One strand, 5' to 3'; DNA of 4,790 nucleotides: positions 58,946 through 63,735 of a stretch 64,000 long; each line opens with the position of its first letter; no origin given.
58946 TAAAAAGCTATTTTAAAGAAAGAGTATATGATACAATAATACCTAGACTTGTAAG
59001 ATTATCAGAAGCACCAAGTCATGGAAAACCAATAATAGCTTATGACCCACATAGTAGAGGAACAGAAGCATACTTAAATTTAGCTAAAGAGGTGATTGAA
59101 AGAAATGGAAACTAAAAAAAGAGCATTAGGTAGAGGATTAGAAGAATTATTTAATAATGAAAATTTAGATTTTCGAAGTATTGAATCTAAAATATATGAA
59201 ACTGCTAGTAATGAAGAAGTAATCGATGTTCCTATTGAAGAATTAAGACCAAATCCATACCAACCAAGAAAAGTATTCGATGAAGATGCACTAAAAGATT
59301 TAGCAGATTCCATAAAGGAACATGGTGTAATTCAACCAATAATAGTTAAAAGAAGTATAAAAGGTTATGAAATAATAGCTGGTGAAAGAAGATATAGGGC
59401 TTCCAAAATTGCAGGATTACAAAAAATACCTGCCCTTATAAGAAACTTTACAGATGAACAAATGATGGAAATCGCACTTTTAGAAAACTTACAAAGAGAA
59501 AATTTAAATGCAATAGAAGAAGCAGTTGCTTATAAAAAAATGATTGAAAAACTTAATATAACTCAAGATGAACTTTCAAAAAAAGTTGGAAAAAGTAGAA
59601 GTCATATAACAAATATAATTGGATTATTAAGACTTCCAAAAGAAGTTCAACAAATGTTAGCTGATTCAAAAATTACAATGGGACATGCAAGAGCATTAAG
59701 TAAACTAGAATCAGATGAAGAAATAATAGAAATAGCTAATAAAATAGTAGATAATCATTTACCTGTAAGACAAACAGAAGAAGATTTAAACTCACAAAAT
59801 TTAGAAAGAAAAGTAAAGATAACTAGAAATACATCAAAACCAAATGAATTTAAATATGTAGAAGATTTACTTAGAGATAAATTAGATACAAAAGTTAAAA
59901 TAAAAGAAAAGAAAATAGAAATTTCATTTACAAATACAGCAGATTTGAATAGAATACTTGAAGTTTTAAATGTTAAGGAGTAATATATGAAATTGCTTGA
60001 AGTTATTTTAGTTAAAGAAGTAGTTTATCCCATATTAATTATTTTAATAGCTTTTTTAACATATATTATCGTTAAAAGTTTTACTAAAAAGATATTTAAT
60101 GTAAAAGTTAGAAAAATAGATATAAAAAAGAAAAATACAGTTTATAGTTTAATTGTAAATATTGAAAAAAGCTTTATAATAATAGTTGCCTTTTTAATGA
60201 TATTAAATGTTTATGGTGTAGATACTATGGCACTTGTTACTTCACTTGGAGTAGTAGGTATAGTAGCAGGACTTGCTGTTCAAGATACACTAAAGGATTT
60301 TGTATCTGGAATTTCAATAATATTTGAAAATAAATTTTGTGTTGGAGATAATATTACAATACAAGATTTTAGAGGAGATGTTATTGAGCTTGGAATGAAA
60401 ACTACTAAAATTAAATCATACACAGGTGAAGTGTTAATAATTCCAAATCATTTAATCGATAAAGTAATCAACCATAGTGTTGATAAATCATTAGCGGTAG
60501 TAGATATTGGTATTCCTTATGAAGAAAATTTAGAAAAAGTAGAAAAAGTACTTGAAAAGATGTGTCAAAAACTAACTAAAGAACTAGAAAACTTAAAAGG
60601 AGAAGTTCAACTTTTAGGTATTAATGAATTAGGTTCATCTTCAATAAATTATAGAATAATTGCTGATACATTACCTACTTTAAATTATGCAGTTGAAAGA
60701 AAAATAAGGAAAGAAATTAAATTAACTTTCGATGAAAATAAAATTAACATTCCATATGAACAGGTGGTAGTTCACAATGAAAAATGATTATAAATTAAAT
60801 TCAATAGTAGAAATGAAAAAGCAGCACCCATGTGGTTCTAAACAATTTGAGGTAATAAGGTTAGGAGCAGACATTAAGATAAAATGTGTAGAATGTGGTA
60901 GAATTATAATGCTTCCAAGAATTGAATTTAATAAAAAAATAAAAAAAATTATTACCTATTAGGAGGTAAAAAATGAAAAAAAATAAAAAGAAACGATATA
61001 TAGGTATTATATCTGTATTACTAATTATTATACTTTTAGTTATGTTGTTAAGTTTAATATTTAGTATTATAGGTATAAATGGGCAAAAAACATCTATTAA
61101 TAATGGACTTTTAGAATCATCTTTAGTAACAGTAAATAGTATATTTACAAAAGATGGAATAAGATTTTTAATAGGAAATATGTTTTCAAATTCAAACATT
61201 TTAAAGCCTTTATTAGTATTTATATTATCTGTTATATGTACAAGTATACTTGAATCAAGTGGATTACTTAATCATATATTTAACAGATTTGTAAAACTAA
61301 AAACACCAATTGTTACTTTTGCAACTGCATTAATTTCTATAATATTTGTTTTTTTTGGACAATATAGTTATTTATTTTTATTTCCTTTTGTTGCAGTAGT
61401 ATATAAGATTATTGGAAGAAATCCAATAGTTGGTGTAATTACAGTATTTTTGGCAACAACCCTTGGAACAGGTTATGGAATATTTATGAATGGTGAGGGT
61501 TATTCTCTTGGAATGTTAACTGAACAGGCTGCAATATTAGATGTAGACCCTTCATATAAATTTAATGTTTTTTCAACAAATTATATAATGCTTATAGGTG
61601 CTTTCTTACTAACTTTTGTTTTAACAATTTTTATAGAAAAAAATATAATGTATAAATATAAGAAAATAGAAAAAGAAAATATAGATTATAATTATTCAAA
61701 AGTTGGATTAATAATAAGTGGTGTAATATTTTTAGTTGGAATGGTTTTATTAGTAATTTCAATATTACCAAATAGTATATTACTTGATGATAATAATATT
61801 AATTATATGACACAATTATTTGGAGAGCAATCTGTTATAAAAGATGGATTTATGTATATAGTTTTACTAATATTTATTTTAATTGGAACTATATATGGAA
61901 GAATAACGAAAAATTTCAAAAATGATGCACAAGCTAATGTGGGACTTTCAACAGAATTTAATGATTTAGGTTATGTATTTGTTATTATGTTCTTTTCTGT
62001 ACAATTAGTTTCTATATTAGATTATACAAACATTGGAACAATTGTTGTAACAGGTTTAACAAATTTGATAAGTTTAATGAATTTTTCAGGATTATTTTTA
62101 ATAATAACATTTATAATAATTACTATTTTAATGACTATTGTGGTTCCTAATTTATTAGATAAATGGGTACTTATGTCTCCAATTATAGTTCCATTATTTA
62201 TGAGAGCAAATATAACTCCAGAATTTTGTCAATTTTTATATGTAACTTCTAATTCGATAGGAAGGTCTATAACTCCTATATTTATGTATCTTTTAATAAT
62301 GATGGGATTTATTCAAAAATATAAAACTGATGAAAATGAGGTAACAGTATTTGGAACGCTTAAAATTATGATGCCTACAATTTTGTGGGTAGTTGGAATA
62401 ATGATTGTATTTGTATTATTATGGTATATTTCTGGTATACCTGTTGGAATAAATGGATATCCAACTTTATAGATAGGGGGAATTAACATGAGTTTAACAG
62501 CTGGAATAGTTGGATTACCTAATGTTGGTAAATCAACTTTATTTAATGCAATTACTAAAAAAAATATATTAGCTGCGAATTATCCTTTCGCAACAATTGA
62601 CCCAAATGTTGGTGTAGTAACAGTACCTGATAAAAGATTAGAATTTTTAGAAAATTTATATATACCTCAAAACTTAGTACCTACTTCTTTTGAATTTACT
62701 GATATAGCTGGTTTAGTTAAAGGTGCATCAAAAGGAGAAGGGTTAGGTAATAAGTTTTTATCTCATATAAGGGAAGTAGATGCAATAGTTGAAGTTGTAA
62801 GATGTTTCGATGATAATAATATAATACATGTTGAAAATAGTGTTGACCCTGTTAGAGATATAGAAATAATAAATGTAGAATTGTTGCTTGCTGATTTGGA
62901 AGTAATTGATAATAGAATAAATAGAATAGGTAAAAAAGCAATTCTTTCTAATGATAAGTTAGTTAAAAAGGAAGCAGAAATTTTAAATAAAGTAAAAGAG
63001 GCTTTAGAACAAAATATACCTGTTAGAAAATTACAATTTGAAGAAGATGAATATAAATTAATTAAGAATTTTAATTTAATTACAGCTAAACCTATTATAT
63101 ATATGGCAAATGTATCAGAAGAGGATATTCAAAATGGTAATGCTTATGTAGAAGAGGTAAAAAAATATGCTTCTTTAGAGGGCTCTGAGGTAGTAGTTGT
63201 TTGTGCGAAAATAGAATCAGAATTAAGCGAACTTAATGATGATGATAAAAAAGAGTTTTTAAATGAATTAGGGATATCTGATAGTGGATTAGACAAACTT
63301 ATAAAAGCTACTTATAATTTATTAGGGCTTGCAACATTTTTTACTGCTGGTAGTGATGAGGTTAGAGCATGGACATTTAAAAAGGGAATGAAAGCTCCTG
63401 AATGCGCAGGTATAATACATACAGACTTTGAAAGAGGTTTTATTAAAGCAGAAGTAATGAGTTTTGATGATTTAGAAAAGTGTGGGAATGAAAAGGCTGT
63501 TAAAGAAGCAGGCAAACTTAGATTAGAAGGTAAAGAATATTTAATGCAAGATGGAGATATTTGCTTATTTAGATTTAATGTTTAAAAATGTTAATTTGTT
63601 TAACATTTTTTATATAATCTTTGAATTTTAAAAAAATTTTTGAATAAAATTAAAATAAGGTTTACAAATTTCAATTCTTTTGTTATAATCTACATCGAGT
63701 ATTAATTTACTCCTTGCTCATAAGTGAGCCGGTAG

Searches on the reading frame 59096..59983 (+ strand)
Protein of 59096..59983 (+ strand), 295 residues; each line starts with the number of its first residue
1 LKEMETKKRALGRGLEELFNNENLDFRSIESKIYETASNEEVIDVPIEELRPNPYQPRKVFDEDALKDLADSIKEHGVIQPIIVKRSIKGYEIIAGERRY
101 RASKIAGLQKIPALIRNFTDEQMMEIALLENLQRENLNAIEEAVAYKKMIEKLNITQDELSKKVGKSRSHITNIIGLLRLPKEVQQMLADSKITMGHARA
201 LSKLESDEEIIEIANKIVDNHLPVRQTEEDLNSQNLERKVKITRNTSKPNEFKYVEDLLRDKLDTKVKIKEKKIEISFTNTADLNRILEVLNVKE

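Call 50: search_protein_families(library=pfam, proteins=[window:59096-59983:+], max_evalue=0.01)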
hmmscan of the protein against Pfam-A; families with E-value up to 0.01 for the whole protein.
window:59096-59983:+ (295 aa): 5 families
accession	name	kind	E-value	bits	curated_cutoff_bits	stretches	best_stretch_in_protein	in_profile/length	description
PF02195.25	ParB_N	-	1.7e-38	131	26.3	1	41-133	2-95/95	ParB N-terminal domain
PF17762.8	HTH_ParB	-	5.1e-35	120.1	22.6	1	135-232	1-98/102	ParB HTH domain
PF01381.28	HTH_3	-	1.5e-05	25.4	23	1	147-174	2-29/55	Helix-turn-helix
PF12844.13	HTH_19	-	0.00047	20.5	30.2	1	147-175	5-33/64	Helix-turn-helix domain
PF23552.2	ParB_C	-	0.0025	17.7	23.8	0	255-291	8-49/50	ParB dimerisation domain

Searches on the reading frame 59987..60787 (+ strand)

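Call 50: search_protein_families(library=pfam, proteins=[window:59987-60787:+], max_evalue=0.01)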
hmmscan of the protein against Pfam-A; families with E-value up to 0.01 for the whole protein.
window:59987-60787:+ (266 aa): 3 families
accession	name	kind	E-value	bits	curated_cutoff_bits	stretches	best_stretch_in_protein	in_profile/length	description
PF00924.24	MS_channel_2nd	-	1.9e-17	63.6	20.2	1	100-164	1-67/68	Mechanosensitive ion channel, beta-domain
PF21082.3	MS_channel_3rd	-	2.7e-08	34.6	21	1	171-255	2-88/88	Mechanosensitive ion channel MscS, C-terminal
PF21088.3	MS_channel_1st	-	2.2e-05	24.8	23.1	1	64-99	7-42/42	Mechanosensitive ion channel, transmembrane helices 2/3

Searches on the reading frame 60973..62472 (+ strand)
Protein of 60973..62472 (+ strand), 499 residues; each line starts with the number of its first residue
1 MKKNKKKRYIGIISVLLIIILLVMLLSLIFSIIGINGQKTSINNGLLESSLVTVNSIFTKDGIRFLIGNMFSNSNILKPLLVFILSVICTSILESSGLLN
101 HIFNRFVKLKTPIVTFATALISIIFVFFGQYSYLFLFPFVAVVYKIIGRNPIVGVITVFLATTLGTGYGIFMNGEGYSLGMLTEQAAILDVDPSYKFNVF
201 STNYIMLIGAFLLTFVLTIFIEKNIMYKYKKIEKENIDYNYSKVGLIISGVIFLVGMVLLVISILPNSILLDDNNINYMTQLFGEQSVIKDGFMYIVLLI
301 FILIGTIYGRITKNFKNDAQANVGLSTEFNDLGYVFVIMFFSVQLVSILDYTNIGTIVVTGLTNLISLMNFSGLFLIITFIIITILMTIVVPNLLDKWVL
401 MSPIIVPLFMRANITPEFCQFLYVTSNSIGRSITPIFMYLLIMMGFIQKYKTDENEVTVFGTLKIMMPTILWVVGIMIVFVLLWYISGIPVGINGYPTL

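Call 50: search_protein_families(library=pfam, proteins=[window:60973-62472:+], max_evalue=0.01)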
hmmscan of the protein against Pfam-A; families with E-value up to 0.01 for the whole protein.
window:60973-62472:+ (499 aa): 1 family
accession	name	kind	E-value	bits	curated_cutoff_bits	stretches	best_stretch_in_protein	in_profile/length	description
PF03806.19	ABG_transport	-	1.6e-59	201.9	27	1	15-497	19-500/502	AbgT putative transporter family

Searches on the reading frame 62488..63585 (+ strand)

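Call 50: search_protein_families(library=pfam, proteins=[window:62488-63585:+], max_evalue=0.01)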
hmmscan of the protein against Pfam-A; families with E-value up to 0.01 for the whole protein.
window:62488-63585:+ (365 aa): 3 families
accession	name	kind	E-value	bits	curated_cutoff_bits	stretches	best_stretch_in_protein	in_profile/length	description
PF06071.19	YchF-GTPase_C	-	2.1e-40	137.1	27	1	281-364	1-84/84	Protein of unknown function (DUF933)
PF01926.29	MMR_HSR1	-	1.1e-22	80.7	21.9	1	5-115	2-92/113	50S ribosome-binding GTPase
PF02421.24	FeoB_N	-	1.1e-08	35.2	27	1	6-52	4-50/156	Ferrous iron transport protein B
